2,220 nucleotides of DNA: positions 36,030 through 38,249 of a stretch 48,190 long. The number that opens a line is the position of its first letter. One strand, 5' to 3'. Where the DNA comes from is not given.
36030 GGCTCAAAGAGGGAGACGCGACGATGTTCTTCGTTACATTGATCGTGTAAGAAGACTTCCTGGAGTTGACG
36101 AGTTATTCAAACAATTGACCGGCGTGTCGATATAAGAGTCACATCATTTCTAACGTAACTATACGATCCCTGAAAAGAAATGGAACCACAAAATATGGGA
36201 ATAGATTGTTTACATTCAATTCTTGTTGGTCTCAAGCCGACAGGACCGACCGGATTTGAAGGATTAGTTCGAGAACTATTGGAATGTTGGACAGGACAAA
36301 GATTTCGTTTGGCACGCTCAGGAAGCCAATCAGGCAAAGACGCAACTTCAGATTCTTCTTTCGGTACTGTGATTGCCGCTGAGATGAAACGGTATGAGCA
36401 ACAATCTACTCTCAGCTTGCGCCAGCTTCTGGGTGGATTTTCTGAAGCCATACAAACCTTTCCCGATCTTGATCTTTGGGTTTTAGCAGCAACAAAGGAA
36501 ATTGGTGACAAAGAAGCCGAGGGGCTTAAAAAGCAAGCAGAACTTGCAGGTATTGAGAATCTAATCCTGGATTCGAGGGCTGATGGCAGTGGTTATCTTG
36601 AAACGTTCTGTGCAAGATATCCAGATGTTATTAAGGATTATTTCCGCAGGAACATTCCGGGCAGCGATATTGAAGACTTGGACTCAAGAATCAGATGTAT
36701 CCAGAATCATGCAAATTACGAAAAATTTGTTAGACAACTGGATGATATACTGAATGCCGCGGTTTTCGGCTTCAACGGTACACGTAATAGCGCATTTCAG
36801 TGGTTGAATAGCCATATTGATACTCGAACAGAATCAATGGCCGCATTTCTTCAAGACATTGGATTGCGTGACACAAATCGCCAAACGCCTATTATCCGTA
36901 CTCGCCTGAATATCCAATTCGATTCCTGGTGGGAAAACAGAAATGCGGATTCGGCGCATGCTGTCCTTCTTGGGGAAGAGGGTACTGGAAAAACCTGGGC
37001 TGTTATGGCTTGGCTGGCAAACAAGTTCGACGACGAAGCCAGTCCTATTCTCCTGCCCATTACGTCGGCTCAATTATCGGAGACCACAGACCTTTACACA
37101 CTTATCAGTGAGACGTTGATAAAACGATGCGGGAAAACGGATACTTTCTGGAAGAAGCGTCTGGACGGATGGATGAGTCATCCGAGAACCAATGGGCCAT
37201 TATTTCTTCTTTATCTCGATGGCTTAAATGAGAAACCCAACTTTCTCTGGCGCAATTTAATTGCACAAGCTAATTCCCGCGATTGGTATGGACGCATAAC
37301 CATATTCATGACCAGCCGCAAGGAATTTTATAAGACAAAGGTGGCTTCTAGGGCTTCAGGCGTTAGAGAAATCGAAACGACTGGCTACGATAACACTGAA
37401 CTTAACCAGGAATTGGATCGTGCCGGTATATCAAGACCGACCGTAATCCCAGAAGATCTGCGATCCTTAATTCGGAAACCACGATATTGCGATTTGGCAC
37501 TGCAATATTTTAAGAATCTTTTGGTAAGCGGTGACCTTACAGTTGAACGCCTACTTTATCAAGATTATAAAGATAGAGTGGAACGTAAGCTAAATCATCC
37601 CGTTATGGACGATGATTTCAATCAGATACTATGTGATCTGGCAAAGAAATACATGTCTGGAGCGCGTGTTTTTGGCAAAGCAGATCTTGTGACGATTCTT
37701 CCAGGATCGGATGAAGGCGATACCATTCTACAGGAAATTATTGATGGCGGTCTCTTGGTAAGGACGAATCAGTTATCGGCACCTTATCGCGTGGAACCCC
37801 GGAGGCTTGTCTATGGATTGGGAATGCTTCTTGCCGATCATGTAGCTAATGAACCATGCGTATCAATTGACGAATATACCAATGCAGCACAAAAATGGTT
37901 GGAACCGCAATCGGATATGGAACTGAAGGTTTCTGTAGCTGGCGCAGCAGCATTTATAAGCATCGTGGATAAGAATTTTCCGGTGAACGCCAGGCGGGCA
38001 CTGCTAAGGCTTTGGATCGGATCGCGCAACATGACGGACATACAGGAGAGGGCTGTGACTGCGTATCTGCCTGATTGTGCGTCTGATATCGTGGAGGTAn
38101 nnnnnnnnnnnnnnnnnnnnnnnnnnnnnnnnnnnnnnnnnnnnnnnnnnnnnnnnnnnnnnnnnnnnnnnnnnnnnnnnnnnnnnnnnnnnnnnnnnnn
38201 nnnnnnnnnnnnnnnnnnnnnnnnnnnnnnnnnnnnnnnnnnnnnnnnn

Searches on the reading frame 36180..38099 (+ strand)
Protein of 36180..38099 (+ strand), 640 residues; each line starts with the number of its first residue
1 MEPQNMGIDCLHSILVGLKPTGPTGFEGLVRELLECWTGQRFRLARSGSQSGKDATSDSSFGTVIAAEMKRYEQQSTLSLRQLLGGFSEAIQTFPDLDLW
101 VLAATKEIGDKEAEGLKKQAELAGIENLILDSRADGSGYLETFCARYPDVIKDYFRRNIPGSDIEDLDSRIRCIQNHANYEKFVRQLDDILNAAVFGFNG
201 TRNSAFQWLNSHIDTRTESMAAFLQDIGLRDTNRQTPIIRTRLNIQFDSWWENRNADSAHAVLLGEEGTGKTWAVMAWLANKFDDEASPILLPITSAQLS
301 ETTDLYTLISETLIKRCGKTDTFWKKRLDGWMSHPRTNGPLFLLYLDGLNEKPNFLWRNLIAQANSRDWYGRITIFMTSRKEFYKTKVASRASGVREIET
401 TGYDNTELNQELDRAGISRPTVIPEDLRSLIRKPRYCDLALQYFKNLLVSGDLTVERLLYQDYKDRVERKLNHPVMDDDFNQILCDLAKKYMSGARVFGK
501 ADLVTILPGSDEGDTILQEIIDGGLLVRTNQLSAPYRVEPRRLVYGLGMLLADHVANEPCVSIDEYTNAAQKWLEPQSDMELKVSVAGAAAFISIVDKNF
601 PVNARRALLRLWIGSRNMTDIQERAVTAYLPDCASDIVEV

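Call 33: predict_structure(alignment_id=A2)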
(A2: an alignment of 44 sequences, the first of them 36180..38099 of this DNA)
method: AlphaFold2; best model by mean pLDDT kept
length: 640 residues; sequences in the alignment: 44
mean_pLDDT: 85.9   pTM: 0.81
mean pLDDT of the five models: 85.9, 85.8, 84.7, 84.3, 84.0
residues with pLDDT >= 90: 289; 70-90: 301; 50-70: 29; < 50: 21
segments of 3 or more residues with pLDDT < 50: 1-6, 497-511
pLDDT, mean of each block of 10 residues (from residue 1): 50 87 91 91 77 75 82 79 90 88 92 93 92 88 94 89 87 92 90 77 91 92 90 76 94 86 94 94 85 93 93 92 89 81 95 91 91 95 89 88 90 79 84 90 82 89 90 87 85 59 44 72 82 80 92 92 90 90 92 87 94 86 77 84
secondary structure, 60 per line:
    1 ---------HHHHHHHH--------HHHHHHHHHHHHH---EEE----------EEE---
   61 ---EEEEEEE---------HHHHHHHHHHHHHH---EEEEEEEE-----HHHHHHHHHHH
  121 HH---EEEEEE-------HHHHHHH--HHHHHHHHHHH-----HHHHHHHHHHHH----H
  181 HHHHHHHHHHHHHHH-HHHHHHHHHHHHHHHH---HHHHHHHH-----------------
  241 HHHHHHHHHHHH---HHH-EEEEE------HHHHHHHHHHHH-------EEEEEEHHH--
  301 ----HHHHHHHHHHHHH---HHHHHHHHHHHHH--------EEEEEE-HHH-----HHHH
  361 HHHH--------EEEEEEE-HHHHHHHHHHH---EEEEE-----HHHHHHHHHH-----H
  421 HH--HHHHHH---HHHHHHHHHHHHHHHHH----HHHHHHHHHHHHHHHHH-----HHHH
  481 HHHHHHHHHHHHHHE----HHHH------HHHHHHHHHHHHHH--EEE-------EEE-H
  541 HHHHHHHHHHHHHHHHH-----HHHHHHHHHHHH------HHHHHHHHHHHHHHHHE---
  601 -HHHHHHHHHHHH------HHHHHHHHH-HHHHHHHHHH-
elements in order: H10-17 H26-38 E42-44 E55-57 E64-70 H80-93 E97-104 H110-122 E126-131 H139-145 H148-158 H164-175 H180-195 H197-212 H216-223 H241-252 E260-264 H271-282 E290-295 H305-317 H321-333 E342-347 H357-364 E373-379 H381-391 E395-399 H405-414 H425-430 H434-450 H455-471 H477-494 H500-503 H510-523 E526-528 E536-538 H540-557 H563-574 H581-596 H602-613 H620-628 H630-639

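Call 37: fold_search(model_id=the predicted structure, library=pdb)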
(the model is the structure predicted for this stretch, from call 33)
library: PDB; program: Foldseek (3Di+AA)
matches with E <= 10: 1394; with E <= 0.001: 269
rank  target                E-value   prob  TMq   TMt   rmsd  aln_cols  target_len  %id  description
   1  8dgf_B                4.2e-11  1.00  0.30  0.15  20.6       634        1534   14  Avs4 bound to phage PhiV-1 portal (released 2022-08-03)
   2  8dgf_A                5.9e-10  1.00  0.30  0.15  18.4       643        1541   12  Avs4 bound to phage PhiV-1 portal (released 2022-08-03)
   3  12dl_MA               3.9e-07  1.00  0.34  0.25  15.1       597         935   14  Native structure of the cytoplasmic lattice (CPL) asymmetric unit from mouse MII eggs (released 2026-04-08)
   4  4m9s_B                2.0e-06  1.00  0.24  0.29  16.2       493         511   14  crystal structure of CED-4 bound CED-3 fragment (released 2013-10-23)
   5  4kxf_K                5.5e-06  1.00  0.28  0.21  15.2       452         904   15  Crystal structure of NLRC4 reveals its autoinhibition mechanism (released 2013-07-24)
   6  7jgr_G                6.3e-06  1.00  0.26  0.39  14.1       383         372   13  Structure of Drosophila ORC bound to DNA (84 bp) and Cdc6 (released 2020-09-09)
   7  9nv9_D                7.3e-06  1.00  0.21  0.27  16.5       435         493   12  NSF Mg2+ class 1 heptamer (released 2025-10-01)
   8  8fvu_B                1.2e-05  1.00  0.24  0.18  17.9       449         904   13  Cryo-EM structure of human Needle/NAIP/NLRC4 (R288A) (released 2024-01-03)
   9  8bob_C                1.2e-05  1.00  0.23  0.33  17.1       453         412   14  Structural basis for negative regulation of the maltose system (released 2023-10-18)
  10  1w5t_A                1.4e-05  1.00  0.24  0.36  15.0       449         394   12  Structure of the Aeropyrum Pernix ORC2 protein (ADPNP-ADP complexes) (released 2004-10-05)
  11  4kxf_D                1.5e-05  1.00  0.28  0.21  15.2       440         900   15  Crystal structure of NLRC4 reveals its autoinhibition mechanism (released 2013-07-24)
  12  9nv9_E                1.5e-05  1.00  0.21  0.27  16.4       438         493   13  NSF Mg2+ class 1 heptamer (released 2025-10-01)
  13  9pf2_C                1.7e-05  1.00  0.22  0.26  16.8       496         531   12  NSF, substrate free, hydrolyzing, class 25 (released 2025-10-08)
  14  4kxf_H                1.9e-05  1.00  0.28  0.21  16.0       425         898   17  Crystal structure of NLRC4 reveals its autoinhibition mechanism (released 2013-07-24)
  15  9l4k_A                2.2e-05  1.00  0.26  0.21  15.6       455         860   12  Structure of human NLRP2-TLE6-OOEP complex (released 2025-10-01)
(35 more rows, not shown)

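Call 39: search_protein_families(library=padloc, proteins=[window:36180-38099:+], max_evalue=10)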
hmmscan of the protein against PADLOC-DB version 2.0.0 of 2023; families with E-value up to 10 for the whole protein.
window:36180-38099:+ (640 aa): 0 families
